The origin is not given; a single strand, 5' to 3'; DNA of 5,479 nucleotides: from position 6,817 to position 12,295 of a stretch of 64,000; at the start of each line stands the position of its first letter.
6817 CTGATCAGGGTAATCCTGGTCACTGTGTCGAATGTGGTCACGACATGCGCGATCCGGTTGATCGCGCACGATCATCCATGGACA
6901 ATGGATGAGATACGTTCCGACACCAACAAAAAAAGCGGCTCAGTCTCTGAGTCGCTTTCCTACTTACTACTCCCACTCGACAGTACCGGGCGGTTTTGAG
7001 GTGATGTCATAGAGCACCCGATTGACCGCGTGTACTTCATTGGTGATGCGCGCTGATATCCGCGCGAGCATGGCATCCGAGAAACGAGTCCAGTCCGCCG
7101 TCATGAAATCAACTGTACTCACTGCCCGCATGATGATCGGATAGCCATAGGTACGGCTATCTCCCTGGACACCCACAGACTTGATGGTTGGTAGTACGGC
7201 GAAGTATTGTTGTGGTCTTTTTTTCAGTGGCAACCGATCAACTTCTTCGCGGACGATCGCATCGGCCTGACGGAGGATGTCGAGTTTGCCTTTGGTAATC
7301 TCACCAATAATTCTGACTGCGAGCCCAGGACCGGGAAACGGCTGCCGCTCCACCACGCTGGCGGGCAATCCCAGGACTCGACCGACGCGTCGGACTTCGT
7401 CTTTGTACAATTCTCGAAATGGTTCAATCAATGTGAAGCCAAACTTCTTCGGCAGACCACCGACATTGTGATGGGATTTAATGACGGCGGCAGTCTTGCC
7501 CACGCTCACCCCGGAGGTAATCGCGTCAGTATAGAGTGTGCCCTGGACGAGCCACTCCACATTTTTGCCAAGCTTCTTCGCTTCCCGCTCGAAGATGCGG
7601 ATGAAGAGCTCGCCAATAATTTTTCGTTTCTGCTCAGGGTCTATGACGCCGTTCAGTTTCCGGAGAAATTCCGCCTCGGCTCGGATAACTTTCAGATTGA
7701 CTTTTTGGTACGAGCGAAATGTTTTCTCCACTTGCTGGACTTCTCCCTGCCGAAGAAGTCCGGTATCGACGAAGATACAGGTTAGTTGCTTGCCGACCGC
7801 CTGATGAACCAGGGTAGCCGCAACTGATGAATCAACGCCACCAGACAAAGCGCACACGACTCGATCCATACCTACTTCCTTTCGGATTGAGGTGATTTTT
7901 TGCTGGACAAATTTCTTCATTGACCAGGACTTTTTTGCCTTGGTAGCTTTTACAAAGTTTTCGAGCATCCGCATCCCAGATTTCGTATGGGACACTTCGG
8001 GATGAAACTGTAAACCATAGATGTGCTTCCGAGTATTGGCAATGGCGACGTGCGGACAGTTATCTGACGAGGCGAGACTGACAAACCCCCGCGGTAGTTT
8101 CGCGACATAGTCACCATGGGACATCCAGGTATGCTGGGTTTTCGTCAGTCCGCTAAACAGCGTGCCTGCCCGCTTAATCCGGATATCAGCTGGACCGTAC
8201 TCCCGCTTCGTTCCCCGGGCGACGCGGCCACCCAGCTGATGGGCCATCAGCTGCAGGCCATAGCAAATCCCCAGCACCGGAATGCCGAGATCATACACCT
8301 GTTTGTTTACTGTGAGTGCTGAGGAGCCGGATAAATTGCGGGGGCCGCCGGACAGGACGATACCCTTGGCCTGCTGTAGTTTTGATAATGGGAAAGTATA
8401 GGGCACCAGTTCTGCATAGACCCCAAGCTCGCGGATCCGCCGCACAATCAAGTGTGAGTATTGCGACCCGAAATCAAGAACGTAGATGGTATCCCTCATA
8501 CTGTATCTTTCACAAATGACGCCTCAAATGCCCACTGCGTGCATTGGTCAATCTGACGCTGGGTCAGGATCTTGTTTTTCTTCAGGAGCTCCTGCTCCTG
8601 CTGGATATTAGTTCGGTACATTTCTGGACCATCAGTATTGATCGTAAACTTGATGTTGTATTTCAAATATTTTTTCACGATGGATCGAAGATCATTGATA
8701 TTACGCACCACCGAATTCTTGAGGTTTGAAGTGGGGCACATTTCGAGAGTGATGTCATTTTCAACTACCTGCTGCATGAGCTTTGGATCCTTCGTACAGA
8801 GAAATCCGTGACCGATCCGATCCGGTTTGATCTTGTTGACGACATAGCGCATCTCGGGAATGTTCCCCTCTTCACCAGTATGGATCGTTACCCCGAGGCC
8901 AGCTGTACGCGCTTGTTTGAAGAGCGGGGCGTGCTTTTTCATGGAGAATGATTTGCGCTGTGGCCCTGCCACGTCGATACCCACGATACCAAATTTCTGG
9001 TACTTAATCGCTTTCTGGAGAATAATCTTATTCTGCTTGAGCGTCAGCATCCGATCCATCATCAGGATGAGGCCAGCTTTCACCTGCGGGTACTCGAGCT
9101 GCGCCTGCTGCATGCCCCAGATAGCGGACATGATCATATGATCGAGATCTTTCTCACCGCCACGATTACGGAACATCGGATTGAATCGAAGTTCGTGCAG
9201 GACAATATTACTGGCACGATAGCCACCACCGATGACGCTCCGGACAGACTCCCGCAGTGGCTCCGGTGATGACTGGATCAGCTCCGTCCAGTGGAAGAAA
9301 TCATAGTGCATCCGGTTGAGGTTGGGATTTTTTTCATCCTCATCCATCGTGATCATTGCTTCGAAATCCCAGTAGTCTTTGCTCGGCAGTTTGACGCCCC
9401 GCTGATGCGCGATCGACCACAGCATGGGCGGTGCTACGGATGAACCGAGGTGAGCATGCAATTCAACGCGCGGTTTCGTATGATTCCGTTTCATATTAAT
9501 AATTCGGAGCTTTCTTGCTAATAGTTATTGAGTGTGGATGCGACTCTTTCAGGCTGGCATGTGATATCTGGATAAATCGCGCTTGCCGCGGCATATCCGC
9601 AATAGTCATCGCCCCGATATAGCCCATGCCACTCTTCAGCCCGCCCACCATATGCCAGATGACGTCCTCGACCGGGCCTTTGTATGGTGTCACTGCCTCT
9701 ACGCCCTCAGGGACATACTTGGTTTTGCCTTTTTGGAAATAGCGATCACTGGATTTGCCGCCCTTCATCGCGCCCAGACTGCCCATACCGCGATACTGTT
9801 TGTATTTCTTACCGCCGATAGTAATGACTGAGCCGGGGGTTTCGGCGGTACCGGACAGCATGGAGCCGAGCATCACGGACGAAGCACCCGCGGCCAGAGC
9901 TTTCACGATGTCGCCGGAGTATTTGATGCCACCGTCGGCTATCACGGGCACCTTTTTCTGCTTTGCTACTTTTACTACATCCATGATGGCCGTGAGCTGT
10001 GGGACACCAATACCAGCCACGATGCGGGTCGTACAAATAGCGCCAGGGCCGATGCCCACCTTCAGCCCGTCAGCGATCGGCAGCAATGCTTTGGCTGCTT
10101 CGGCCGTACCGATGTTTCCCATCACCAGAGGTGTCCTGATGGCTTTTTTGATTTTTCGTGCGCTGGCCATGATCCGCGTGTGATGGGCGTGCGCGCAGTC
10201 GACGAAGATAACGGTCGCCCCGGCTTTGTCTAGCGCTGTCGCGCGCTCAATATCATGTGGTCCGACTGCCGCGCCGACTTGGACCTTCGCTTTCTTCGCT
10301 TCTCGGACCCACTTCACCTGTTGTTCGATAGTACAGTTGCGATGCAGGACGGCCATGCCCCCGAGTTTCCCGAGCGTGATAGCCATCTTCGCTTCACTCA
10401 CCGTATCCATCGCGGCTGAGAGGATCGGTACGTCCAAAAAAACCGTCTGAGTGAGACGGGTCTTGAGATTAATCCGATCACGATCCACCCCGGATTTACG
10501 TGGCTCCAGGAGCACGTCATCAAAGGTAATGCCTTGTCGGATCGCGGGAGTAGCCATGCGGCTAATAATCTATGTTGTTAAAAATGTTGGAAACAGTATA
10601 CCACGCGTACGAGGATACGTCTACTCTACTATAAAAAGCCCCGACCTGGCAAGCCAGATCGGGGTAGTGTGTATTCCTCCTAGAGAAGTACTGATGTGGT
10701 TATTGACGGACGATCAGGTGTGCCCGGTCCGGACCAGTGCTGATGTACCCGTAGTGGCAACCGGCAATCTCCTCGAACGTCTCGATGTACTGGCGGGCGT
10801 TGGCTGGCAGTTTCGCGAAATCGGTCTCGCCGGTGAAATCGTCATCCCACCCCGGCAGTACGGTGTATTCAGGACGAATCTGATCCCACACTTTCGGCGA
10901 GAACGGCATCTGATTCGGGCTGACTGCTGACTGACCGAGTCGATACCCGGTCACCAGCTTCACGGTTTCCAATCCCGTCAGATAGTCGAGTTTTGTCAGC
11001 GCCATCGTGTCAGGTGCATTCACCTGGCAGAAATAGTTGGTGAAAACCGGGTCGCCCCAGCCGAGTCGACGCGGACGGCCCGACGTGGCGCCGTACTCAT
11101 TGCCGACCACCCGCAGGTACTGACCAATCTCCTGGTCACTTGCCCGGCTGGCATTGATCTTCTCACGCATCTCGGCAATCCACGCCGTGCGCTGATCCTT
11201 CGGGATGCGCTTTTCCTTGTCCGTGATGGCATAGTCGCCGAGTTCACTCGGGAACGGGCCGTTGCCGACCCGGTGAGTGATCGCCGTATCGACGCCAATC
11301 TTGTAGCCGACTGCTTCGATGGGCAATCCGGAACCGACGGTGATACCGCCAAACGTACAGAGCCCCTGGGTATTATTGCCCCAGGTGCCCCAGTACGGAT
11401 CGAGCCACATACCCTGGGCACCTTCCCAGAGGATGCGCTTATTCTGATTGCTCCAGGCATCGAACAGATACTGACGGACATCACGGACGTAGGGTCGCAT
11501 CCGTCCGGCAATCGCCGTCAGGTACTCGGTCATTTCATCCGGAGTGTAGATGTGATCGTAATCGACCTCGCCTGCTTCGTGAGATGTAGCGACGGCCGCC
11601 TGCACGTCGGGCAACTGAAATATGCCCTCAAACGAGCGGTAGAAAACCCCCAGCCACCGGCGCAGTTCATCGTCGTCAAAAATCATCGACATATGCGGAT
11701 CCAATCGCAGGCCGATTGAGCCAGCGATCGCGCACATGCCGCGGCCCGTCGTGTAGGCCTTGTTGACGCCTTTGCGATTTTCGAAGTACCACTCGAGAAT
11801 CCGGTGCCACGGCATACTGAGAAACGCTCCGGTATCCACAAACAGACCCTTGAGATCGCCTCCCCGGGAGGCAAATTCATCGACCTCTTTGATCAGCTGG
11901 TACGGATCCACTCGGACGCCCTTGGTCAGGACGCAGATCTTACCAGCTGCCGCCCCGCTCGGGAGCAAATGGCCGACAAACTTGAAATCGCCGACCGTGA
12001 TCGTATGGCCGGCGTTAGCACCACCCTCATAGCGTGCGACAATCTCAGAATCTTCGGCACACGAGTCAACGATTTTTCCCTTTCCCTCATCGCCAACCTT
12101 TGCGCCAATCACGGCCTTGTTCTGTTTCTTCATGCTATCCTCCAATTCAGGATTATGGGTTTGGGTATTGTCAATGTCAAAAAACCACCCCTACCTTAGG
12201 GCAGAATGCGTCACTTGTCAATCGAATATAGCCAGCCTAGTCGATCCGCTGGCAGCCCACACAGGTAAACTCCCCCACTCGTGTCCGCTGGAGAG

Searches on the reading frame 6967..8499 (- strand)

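Call 56: search_protein_families(library=pfam, proteins=[window:6967-8499:-], max_evalue=0.001)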
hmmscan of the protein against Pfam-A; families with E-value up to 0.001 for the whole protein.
window:6967-8499:- (510 aa): 8 families
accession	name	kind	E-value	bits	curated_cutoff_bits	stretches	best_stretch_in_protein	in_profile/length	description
PF00117.34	GATase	-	7.8e-47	159.8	22.8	1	7-184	2-188/190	Glutamine amidotransferase class-I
PF00958.27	GMP_synt_C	-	1.1e-37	128.4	27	1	419-509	2-92/92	GMP synthase C terminal domain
PF02540.23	NAD_synthase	-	3.1e-09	36.8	21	1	201-239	8-46/242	NAD synthase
PF07722.19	Peptidase_C26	-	6.1e-08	33.1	20.5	1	62-168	95-219/219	Peptidase C26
PF01507.26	PAPS_reduct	-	5.1e-06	27.1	22.5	1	214-284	2-70/175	Phosphoadenosine phosphosulfate reductase domain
PF03054.22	tRNA_Me_trans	-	7.7e-06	26.2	20.6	1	213-246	2-34/202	tRNA methyl transferase HUP domain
PF00764.25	Arginosuc_synth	-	9.6e-05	22.9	27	1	213-280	1-67/162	Arginosuccinate synthase N-terminal HUP domain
PF02568.20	ThiI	-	0.0001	22.4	20.5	1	212-312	4-109/197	Thiamine biosynthesis protein (ThiI)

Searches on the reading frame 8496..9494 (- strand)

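Call 56: search_protein_families(library=pfam, proteins=[window:8496-9494:-], max_evalue=0.001)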
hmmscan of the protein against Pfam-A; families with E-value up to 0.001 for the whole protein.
window:8496-9494:- (332 aa): 1 family
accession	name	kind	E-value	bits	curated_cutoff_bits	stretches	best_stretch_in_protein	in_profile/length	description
PF00962.28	A_deaminase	-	5.3e-49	167.5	27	1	8-330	1-317/330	Adenosine deaminase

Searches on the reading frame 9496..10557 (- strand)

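Call 56: search_protein_families(library=pfam, proteins=[window:9496-10557:-], max_evalue=0.001)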
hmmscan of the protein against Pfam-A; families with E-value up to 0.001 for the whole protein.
window:9496-10557:- (353 aa): 7 families
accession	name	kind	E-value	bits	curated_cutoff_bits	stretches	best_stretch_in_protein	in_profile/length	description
PF00478.31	IMPDH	-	5.4e-130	433.8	25.6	1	9-342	1-345/345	IMP dehydrogenase / GMP reductase domain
PF01070.24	FMN_dh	-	4.4e-08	33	24.9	1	185-232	257-303/350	FMN-dependent dehydrogenase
PF03060.21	NMO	-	9.6e-06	25.6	28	1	81-245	81-236/331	Nitronate monooxygenase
PF00977.27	His_biosynth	-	5.5e-05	23.2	23.6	0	192-234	63-105/228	Histidine biosynthesis protein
PF01207.24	Dus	-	0.00022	20.9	20.4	0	192-232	174-215/311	Dihydrouridine synthase (Dus)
PF01645.23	Glu_synthase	-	0.00033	20.4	20.4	1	162-232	234-305/369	Conserved region in glutamate synthase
PF01180.27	DHO_dh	-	0.00045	19.9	27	1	189-234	225-272/291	Dihydroorotate dehydrogenase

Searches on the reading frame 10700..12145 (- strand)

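Call 56: search_protein_families(library=pfam, proteins=[window:10700-12145:-], max_evalue=0.001)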
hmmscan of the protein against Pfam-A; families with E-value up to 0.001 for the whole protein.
window:10700-12145:- (481 aa): 1 family
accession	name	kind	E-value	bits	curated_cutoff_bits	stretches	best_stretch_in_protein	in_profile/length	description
PF00709.27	Adenylsucc_synt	-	2.9e-103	346.3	27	1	11-478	1-416/416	Adenylosuccinate synthetase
